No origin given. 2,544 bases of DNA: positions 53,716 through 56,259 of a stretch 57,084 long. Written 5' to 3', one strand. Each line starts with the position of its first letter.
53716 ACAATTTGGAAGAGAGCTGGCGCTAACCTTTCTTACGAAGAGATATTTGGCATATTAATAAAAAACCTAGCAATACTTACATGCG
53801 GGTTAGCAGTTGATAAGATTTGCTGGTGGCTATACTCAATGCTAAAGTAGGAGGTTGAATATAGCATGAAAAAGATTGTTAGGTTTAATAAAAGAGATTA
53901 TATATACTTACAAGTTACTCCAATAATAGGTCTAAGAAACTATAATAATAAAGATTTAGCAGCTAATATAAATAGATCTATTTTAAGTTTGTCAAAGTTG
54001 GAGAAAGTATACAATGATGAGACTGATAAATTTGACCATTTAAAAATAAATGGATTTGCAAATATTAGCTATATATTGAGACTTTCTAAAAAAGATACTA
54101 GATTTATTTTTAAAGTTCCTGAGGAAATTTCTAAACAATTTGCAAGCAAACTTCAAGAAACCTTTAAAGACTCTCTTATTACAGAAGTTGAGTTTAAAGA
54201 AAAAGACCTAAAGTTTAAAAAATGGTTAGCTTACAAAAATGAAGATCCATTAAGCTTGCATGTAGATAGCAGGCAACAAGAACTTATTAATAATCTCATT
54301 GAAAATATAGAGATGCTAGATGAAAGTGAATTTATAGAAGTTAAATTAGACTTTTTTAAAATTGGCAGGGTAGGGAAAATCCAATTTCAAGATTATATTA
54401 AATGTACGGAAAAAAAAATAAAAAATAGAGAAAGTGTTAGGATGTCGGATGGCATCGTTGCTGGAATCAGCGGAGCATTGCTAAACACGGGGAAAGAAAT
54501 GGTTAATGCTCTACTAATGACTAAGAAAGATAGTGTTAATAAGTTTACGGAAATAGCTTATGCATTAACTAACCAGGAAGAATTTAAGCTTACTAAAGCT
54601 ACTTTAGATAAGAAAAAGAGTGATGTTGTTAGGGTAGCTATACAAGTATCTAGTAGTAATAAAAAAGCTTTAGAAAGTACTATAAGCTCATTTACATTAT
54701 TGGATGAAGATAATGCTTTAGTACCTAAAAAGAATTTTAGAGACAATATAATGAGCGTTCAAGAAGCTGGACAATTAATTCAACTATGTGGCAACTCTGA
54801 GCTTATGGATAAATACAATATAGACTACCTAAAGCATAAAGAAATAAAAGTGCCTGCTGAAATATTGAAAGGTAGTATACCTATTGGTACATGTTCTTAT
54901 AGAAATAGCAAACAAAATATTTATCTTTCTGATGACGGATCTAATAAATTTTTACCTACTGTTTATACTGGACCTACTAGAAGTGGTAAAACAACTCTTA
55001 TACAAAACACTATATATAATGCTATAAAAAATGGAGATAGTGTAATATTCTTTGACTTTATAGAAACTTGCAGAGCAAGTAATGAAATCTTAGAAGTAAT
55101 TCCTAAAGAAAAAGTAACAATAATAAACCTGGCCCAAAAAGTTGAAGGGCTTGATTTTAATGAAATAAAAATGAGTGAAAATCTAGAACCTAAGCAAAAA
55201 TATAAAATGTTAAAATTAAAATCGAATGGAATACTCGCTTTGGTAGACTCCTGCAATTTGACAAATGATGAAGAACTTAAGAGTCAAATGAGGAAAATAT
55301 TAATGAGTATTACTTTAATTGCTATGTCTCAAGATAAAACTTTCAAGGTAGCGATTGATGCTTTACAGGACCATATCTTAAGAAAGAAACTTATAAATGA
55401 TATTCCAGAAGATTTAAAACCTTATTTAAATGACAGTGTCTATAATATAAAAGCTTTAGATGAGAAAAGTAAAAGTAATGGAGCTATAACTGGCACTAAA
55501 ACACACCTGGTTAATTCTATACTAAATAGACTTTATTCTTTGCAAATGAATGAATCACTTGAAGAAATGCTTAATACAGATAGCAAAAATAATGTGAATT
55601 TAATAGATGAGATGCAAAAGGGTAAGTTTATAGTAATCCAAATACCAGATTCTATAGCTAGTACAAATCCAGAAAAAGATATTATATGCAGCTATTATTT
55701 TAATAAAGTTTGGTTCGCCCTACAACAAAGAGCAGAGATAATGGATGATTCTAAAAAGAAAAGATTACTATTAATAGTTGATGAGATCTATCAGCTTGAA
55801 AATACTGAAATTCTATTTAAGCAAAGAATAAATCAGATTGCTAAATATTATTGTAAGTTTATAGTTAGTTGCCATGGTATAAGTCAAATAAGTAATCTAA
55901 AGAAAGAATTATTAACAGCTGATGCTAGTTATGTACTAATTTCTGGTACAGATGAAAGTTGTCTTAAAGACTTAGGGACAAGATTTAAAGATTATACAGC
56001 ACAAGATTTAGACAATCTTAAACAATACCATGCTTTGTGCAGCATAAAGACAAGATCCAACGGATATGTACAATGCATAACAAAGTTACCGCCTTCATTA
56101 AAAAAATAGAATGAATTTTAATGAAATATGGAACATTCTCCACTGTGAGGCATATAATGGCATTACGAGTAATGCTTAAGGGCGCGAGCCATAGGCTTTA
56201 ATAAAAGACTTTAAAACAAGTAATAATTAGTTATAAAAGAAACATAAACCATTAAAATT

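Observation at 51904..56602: Unexplained module: two paralogous leader-bearing membrane proteins plus a 747-aa P-loop ATPase on a phage-plasmid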

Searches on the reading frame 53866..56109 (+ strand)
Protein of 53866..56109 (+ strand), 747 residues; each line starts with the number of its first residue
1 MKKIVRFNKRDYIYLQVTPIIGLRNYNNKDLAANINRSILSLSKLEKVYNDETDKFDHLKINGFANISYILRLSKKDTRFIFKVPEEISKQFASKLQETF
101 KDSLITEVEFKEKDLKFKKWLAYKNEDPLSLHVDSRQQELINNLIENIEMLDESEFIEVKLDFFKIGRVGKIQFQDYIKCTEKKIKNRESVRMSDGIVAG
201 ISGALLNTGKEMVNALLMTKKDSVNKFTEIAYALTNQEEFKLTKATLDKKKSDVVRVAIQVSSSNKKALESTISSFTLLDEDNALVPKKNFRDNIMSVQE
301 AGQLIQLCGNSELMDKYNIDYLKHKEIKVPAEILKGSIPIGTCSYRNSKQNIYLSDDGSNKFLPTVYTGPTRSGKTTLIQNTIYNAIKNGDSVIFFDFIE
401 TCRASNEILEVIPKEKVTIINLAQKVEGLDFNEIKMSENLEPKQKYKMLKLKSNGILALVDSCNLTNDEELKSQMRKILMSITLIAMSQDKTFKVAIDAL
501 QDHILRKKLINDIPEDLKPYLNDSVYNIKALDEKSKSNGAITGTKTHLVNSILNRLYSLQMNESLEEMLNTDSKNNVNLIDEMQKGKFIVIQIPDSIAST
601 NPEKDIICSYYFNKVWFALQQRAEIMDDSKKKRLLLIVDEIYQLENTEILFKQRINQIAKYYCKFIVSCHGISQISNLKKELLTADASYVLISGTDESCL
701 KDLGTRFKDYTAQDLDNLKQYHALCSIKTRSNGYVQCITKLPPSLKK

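Call 5: search_protein_families(library=pfam, proteins=[window:53866-56109:+], max_evalue=1)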
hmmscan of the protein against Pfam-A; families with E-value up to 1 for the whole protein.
window:53866-56109:+ (747 aa): 8 families
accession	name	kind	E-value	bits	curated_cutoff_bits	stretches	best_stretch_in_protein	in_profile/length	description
PF01637.24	ATPase_2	-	6.6e-08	33.1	33.2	2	361-434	19-90/225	ATPase domain predominantly from Archaea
PF13173.12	AAA_14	-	5e-06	27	27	1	365-490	5-126/129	AAA domain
PF03266.21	NTPase_1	-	0.0019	18.5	23.9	1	623-673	86-136/168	NTPase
PF13401.12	AAA_22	-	0.011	16.4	27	1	366-412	9-54/130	AAA domain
PF13245.12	AAA_19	-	0.011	16.3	25.1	1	367-610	16-72/134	AAA domain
PF10412.15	TrwB_AAD_bind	-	0.16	11.3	20.5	0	625-676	237-287/387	Type IV secretion-system coupling protein DNA-binding domain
PF25199.1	nSTAND_NTPase5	-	0.18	12.1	34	0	365-419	44-100/145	Novel STAND NTPase 5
PF20720.3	nSTAND3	-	0.65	10.1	27.2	1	368-412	23-61/155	Novel STAND NTPase 3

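Call 8: search_protein_families(library=phrogs, proteins=[window:53866-56109:+], max_evalue=0.1)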
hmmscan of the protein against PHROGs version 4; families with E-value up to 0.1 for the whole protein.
window:53866-56109:+ (747 aa): 1 family
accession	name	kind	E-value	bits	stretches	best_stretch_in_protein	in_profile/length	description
phrog_5156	-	unknown function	3e-69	235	1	2-734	18-760/824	-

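Call 9: search_protein_families(library=padloc, proteins=[window:53866-56109:+], max_evalue=0.1)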
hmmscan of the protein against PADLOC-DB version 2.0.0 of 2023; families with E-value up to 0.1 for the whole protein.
window:53866-56109:+ (747 aa): 1 family
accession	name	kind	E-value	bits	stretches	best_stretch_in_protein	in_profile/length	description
PDLC04140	mad8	-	1e-16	59.3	1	365-729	30-290/314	mads_8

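Call 10: search_protein_families(library=ncbifam, proteins=[window:53866-56109:+], max_evalue=0.1)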
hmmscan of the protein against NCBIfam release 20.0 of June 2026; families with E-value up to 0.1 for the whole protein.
window:53866-56109:+ (747 aa): 3 families
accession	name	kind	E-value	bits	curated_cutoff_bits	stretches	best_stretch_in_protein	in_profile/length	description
TIGR03743.1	SXT_TraD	subfamily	9.3e-05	21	366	1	365-397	178-210/636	conjugative transfer system coupling protein TraD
NF010248.0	PRK13695.1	equivalog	0.0039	16.9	156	0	624-671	91-138/180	NTPase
TIGR00708.1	cobA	equivalog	0.076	12.8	167.75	0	365-413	9-56/177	cob(I)yrinic acid a,c-diamide adenosyltransferase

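Call 11: search_solved_structures(query=window:53866-56109:+, max_evalue=1, show_alignments=2)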
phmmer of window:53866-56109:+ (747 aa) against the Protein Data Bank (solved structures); distinct sequences matched with E-value up to 1: 1.
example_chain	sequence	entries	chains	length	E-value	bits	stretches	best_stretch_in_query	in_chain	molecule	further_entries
3o6u_A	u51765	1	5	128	0.41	12.3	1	179-270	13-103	uncharacterized protein CPE2226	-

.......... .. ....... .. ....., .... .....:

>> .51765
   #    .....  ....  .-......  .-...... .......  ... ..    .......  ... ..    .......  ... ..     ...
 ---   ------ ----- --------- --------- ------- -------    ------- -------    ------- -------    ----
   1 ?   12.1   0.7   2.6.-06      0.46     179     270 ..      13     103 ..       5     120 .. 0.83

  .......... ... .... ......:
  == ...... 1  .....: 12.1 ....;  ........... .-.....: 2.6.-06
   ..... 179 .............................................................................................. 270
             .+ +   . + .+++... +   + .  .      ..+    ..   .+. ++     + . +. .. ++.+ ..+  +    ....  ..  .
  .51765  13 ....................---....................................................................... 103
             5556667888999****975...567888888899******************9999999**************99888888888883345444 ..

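Call 12: find_homologous_proteins(query=window:53866-56109:+, max_evalue=0.001)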
Query window:53866-56109:+ (747 aa): 10 proteins with E <= 0.001 among 8000 candidates.
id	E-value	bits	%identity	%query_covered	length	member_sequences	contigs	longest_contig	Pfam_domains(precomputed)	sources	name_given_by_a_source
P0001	0.0e+0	1603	99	100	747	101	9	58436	PF13173.13,PF01637.25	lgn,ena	-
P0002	0.0e+0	1330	80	100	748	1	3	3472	-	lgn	-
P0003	0.0e+0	1065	64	100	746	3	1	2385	PF13173.13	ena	-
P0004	9.2e-282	955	57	100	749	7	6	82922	PF13173.13,PF01637.25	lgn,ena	-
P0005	8.2e-279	945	56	100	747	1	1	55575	PF13173.13,PF01637.25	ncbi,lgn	-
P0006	4.0e-274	929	59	99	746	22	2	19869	PF01637.25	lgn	-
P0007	7.2e-266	902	58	100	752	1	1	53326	PF13173.13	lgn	-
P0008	2.5e-39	154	23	99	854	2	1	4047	-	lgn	-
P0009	4.3e-5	40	21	59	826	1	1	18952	PF26449.1,PF10412.16,PF01935.24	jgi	jgi:type IV secretory pathway TraG/TraD family ATPase VirD4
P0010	5.9e-4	37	28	22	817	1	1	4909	PF26449.1,PF10412.16,PF01935.24,PF02534.21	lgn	-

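Call 21: find_encoding_contigs(protein=P0004, flank=8000, max_places=3)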
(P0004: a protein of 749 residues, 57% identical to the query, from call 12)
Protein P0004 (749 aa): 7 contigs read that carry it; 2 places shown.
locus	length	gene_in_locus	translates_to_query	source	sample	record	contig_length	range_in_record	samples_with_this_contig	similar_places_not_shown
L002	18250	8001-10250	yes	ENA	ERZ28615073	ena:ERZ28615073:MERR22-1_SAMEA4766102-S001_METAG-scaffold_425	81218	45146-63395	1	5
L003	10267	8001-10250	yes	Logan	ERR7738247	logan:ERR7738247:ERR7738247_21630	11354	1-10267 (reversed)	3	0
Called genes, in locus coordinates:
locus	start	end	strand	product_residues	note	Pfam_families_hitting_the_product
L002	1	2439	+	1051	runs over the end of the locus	PF02811:PHP, PF07733:DNA_pol3_alpha, PF17657:DNA_pol3_finger, PF14579:HHH_6 (weak)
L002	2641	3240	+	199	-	-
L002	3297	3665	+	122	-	PF08761:dUTPase_2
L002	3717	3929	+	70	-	-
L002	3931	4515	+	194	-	PF04542:Sigma70_r2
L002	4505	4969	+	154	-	PF06356:DUF1064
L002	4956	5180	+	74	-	-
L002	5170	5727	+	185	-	PF00625:Guanylate_kin, PF13238:AAA_18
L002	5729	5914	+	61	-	-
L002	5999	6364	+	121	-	-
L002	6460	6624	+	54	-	-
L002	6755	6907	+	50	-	-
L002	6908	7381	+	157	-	-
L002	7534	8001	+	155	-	-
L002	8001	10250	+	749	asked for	PF13173:AAA_14 (faint), PF01637:ATPase_2 (weak)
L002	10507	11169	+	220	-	PF25084:LbH_EIF2B (faint), PF00132:Hexapep (faint), PF25087:GMPPB_C (weak)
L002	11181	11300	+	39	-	-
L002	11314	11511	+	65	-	-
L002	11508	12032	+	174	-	PF06114:Peptidase_M78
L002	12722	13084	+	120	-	-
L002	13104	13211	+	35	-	-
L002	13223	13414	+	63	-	-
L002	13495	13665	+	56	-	-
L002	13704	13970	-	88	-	PF00589:Phage_integrase (faint)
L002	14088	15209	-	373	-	PF12323:HTH_OrfB_IS605, PF01385:OrfB_IS605, PF07282:Cas12f1-like_TNB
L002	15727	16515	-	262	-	-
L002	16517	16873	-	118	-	PF05105:Phage_holin_4_1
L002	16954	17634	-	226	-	PF01520:Amidase_3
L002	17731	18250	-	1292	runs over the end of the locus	PF26674:Prophage_tail_N2, PF06605:Prophage_tail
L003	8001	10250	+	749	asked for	PF13173:AAA_14 (faint), PF01637:ATPase_2 (weak)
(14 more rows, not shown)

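Call 22: find_encoding_contigs(protein=P0008, flank=8000, max_places=3)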
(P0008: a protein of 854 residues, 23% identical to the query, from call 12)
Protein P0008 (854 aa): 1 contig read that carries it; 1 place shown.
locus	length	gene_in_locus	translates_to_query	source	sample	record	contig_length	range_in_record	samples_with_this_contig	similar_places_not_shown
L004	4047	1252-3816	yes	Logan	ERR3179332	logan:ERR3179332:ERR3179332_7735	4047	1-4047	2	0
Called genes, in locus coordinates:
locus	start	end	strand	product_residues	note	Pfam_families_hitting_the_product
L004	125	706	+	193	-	-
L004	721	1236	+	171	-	-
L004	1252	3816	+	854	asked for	-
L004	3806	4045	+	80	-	?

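Call 29: search_protein_representatives(alignment_id=A1)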
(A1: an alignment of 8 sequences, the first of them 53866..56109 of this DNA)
Query: 8 sequences, 747 profile positions. Proteins with E-value up to 0.001 (for the whole library): 1362; up to 1e-10: 398; up to 1e-30: 208. The best 150 are listed.
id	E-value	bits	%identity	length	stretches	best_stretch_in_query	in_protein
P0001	0.0e+00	1293.2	-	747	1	1-747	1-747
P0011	4.0e-259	878.3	-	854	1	7-747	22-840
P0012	6.2e-160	550.4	-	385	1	163-545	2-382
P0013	6.4e-158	543.7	-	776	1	3-742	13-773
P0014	3.2e-155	534.8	-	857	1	2-745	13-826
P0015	9.9e-152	523.2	-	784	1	5-746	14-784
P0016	3.8e-150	518.0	-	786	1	3-745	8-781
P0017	2.1e-147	508.9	-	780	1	2-746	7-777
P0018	3.3e-147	508.3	-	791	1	1-745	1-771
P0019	3.3e-147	508.3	-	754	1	5-746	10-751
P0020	3.1e-145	501.8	-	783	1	3-746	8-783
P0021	7.6e-144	497.2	-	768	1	3-745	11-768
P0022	3.2e-142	491.8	-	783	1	5-746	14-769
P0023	4.3e-139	481.5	-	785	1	3-745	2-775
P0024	1.4e-138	479.8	-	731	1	9-745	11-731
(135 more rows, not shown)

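Call 30: predict_structure(alignment_id=A1)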
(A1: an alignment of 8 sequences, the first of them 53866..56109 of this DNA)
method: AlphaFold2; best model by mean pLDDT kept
length: 747 residues; sequences in the alignment: 8
mean_pLDDT: 73.3   pTM: 0.54
mean pLDDT of the five models: 73.3, 69.3, 64.9, 63.4, 62.4
residues with pLDDT >= 90: 87; 70-90: 432; 50-70: 112; < 50: 116
segments of 3 or more residues with pLDDT < 50: 21-24, 129-134, 169-242, 320-326, 534-550
pLDDT, mean of each block of 10 residues (from residue 1): 69 80 58 83 78 80 83 82 90 81 75 86 64 59 78 86 71 42 41 35 35 34 36 34 55 80 90 77 73 75 72 56 50 82 64 84 91 86 92 88 81 90 77 65 81 69 61 74 86 78 83 88 82 45 44 51 65 81 93 82 78 84 83 92 86 85 92 86 87 84 81 70 85 81 76
secondary structure, 60 per line:
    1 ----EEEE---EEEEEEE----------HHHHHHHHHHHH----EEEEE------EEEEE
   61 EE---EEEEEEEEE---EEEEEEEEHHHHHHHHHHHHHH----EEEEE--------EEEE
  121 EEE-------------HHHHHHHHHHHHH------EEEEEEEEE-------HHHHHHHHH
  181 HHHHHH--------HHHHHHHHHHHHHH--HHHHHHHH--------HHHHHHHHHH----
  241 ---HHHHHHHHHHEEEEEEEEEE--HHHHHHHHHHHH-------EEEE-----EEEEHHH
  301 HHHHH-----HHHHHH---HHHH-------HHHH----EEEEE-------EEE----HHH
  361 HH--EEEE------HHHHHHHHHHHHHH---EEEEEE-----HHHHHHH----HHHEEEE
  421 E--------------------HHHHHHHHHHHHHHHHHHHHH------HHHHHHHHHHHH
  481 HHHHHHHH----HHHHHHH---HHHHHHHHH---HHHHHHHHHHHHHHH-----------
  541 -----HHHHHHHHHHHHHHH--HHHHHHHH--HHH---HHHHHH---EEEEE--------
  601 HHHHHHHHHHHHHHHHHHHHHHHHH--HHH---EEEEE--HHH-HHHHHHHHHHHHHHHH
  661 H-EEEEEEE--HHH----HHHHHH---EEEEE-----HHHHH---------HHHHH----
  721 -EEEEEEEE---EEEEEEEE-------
elements in order (helices of 4 or more, strands of 3 or more residues): E5-8 E12-18 H29-40 E45-49 E56-62 E66-74 E78-85 H86-99 E104-108 E117-123 H137-149 E156-164 H172-186 H195-208 H211-218 H227-236 H244-253 E254-263 H266-277 E285-288 E294-297 H298-305 H311-316 H320-323 H331-334 E339-343 E351-353 H358-362 E365-368 H375-388 E392-397 H403-409 E417-421 H442-462 H469-488 H493-499 H503-511 H515-529 H546-560 H563-570 H579-584 E588-592 H601-625 E634-638 H645-661 E663-669 H679-684 E688-692 H698-702 H712-716 E722-729 E733-740

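Call 35: search_dna_similar(query=window:53866-56109:+, collection=phages, mode=protein, max_rows=40, max_evalue=0.001)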
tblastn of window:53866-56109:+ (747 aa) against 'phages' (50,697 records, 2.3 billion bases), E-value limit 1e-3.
Records with a match: 47; places in all: 47; records where one place covers at least 80% of the query: 27.
Best place of each record, by identity: <60% 47.
By first word of the organism name: Bacillus 42; Lysinibacillus 2; Clostridium 1; Terrisporobacter 1; Brevibacillus 1.
By host as written in the record: Bacillus cereus 13; Bacillus subtilis 8; - 5; Bacillus subtilis BEST7003 3; Bacillus cohnii 2; Bacillus anthracis Sterne 2; Bacillus anthracis 2; Lysinibacillus fusiformis 2; and 9 more.
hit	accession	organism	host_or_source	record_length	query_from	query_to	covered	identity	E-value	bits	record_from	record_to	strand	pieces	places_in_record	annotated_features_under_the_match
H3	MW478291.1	Clostridium phage phiCp-D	Clostridium perfringens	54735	1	745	93%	29.3%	3e-58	275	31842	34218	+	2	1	type IV conjugative transfer system coupling protein | lipid A export ATP-binding/permease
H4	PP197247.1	Terrisporobacter phage TPDSL_ph2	Terrisporobacter petrolearius DSL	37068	11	746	99%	26.1%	9e-52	201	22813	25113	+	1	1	hypothetical protein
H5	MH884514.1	Bacillus phage vB_BpsM-61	Bacillus pseudofirmus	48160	36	744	95%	22.2%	2e-26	122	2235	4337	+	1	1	AAA-like domain protein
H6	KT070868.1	Bacillus phage PBC5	Bacillus cereus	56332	13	724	95%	21.9%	1e-27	126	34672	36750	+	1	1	lipid A export ATP-binding/permease protein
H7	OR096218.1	Bacillus phage vB_BceS-M2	Bacillus cereus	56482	13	724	95%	21.8%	1e-26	123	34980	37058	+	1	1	lipid A export ATP-binding/permease protein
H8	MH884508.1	Bacillus phage vB_BcoS-136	Bacillus cohnii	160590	24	735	95%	21.0%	1e-6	58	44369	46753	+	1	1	AAA-like domain protein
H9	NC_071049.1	Bacillus phage vB_BcoS-136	Bacillus cohnii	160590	24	735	95%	21.0%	1e-6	58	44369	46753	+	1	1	AAA-like domain protein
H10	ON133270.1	Bacillus phage 2S-4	Rosselomorea vietnamensis FJAT-46955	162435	57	745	92%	21.5%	6e-9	66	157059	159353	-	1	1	none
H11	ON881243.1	Bacillus phage PK-3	Bacillus sp.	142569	57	745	92%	21.4%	1e-8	65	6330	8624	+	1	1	hypothetical protein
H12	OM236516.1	Bacillus phage FADO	Bacillus subtilis BEST7003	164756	57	745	92%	21.2%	2e-8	65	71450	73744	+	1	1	hypothetical protein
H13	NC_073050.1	Bacillus phage FADO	Bacillus subtilis BEST7003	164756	57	745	92%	21.2%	2e-8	65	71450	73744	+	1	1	hypothetical protein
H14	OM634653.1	Bacillus phage vB_BsuS_PJN02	Bacillus subtilis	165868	57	745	92%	21.2%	2e-8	64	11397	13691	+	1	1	ATP binding domain TrwB-like protein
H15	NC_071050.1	Bacillus phage vB_BsuS_PJN02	Bacillus subtilis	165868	57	745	92%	21.2%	2e-8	64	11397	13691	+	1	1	ATP binding domain TrwB-like protein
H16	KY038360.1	Brevibacillus phage MRSA107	sputum specimen in the respiratory ...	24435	48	724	91%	21.0%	2e-20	103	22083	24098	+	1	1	record has no annotation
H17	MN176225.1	Bacillus phage 031MP004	Bacillus subtilis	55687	56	746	93%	20.3%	3e-12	77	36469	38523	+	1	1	51: ATPase-like protein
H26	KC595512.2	Bacillus phage JL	Bacillus cereus BGSC 6E1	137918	66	728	89%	20.4%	1e-10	71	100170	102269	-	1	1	lipid A export ATP-binding/permease protein Msb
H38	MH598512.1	Bacillus phage Wes44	soil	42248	225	646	56%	22.9%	8e-9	66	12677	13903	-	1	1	hypothetical protein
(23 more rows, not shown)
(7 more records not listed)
